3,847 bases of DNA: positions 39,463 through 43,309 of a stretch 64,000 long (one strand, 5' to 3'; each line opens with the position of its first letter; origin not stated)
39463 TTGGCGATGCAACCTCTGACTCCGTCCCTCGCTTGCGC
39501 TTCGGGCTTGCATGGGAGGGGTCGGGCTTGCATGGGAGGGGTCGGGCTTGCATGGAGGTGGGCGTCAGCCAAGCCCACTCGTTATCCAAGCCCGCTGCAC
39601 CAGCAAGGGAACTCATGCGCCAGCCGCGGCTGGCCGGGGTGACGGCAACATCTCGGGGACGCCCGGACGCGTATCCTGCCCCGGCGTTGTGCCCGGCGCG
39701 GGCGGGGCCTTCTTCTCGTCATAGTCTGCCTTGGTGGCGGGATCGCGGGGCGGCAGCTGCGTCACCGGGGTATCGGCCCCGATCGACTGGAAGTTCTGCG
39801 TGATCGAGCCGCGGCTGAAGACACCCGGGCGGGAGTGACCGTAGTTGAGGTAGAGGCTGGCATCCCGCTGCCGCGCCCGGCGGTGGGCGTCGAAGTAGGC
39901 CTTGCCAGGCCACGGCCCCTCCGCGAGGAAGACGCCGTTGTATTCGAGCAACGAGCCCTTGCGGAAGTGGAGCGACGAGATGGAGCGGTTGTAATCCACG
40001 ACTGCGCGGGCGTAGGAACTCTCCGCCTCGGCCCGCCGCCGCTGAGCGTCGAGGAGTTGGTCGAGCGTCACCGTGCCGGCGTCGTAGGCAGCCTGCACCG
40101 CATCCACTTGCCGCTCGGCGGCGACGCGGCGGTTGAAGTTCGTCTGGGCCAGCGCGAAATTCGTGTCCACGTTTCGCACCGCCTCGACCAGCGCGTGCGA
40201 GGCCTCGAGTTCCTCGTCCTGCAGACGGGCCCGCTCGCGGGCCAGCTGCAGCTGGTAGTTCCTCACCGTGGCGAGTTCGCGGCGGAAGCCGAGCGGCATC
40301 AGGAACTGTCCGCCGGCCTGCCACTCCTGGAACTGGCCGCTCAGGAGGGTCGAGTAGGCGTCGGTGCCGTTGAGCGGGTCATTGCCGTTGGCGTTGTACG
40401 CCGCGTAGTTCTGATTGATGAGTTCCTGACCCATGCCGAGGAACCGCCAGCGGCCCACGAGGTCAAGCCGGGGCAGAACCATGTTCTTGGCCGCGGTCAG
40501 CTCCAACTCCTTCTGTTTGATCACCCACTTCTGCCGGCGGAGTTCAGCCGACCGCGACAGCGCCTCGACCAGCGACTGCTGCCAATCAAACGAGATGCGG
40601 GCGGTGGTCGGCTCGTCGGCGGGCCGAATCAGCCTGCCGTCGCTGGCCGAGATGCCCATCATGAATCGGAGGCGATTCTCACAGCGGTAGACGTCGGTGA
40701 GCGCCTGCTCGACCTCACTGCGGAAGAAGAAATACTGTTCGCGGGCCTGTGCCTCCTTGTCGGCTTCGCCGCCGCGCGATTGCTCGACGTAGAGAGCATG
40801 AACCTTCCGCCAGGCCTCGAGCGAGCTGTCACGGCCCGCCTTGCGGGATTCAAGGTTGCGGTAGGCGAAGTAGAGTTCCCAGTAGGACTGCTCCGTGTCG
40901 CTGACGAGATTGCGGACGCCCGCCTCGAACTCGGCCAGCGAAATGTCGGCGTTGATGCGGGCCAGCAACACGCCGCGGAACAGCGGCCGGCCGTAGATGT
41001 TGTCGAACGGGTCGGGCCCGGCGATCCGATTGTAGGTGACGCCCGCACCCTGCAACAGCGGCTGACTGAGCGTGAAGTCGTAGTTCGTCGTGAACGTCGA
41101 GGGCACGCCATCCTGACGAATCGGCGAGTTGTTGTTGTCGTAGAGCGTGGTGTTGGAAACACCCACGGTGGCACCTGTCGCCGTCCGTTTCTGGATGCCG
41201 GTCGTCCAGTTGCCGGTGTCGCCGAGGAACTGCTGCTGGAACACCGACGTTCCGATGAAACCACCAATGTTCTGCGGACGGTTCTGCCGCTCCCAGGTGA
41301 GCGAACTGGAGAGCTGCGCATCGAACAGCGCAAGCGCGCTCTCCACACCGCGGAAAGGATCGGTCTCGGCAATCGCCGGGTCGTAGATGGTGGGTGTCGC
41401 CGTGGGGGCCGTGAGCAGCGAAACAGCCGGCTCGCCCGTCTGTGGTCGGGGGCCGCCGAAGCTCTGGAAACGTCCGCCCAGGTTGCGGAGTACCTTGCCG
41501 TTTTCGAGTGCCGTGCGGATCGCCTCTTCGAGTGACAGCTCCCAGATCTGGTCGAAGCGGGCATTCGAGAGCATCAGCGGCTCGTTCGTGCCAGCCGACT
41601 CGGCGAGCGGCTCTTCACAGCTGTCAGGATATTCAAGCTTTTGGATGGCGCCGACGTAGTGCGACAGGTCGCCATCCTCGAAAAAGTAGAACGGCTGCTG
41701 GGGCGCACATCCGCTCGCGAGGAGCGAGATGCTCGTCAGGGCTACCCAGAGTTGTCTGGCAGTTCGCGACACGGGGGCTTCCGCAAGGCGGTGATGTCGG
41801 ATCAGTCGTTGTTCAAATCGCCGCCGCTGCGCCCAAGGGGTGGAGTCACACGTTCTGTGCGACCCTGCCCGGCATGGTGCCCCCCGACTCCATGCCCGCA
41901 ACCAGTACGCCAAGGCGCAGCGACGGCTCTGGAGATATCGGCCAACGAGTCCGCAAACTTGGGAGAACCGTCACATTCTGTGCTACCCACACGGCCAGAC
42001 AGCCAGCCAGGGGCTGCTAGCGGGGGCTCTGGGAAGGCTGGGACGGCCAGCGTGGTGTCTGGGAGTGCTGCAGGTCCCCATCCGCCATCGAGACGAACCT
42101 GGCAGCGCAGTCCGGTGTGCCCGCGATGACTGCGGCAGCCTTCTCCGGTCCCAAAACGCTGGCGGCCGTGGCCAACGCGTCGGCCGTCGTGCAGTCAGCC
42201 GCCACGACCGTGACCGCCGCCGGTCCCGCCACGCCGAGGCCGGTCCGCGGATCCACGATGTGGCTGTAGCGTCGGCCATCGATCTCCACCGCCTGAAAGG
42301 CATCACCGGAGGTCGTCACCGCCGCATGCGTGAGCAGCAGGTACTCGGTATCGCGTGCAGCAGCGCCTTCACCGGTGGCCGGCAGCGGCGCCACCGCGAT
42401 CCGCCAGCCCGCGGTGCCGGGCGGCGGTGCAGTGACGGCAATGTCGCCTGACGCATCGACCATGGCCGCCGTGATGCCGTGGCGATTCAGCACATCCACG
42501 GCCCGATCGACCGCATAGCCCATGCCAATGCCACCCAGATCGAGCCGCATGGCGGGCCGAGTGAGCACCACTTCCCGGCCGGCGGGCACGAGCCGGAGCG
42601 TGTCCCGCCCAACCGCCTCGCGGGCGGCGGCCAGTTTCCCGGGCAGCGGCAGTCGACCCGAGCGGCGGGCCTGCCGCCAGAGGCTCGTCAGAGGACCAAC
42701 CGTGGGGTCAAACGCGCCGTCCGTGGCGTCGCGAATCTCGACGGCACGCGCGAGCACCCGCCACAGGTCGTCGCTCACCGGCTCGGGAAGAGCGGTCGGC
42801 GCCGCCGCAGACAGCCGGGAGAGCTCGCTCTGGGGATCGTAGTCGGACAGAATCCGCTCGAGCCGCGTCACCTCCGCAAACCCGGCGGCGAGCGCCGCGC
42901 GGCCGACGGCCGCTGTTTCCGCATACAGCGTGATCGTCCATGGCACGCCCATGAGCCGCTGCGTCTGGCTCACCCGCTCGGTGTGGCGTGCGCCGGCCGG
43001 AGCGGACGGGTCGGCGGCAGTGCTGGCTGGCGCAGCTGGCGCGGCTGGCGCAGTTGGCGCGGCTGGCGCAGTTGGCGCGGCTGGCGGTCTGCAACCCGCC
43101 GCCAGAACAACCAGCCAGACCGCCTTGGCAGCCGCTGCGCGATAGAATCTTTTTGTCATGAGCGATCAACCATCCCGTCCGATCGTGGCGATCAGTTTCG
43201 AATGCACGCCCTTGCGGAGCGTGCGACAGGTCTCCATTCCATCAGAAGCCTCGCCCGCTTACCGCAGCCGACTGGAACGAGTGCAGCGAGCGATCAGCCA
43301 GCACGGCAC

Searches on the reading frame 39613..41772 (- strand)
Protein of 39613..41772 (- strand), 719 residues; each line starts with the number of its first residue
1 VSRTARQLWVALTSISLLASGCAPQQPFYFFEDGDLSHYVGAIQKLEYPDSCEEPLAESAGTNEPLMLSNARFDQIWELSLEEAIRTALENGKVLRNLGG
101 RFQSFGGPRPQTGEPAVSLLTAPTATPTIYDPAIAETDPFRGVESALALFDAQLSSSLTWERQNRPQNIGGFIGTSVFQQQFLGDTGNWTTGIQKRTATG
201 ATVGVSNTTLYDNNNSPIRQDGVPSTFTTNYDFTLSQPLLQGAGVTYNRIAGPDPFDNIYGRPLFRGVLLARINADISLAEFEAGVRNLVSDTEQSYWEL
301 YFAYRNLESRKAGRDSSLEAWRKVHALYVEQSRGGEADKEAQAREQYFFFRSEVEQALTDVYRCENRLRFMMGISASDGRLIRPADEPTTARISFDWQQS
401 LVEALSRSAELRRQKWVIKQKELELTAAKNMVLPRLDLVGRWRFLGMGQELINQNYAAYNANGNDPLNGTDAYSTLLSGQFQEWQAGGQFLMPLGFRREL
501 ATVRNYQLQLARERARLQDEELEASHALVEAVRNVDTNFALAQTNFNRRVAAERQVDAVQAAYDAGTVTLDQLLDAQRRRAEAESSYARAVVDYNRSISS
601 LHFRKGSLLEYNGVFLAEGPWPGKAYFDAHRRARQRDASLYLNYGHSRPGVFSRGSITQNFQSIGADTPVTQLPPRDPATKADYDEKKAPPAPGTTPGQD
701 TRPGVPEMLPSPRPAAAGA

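Call 4: search_protein_families(library=pfam, proteins=[window:39613-41772:-], max_evalue=0.01)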
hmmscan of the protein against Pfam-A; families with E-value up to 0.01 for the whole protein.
window:39613-41772:- (719 aa): 1 family
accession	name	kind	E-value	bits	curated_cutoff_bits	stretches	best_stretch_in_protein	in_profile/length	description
PF02321.23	OEP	-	8.6e-17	62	22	2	398-601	2-182/187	Outer membrane efflux protein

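Call 5: search_protein_families(library=ncbifam, proteins=[window:39613-41772:-], max_evalue=0.01)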
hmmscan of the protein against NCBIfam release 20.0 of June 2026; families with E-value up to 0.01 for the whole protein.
window:39613-41772:- (719 aa): 2 families
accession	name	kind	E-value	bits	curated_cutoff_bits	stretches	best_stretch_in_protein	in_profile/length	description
TIGR01844.1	type_I_sec_TolC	subfamily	4.3e-05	22.7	225.15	1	268-610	91-402/414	TolC family outer membrane protein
NF052390.1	efflux_OMP_AbuO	equivalog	0.0012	17.7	700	0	502-610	327-435/447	multidrug efflux outer membrane protein AbuO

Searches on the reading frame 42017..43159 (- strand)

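Call 43: search_protein_families(library=pfam, proteins=[window:42017-43159:-], max_evalue=0.0001)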
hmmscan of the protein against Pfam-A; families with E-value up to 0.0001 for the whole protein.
window:42017-43159:- (380 aa): 1 family
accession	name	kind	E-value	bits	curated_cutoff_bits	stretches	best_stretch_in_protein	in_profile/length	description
PF02424.20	ApbE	-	2.3e-72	244.2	25.6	1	70-354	1-265/266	ApbE family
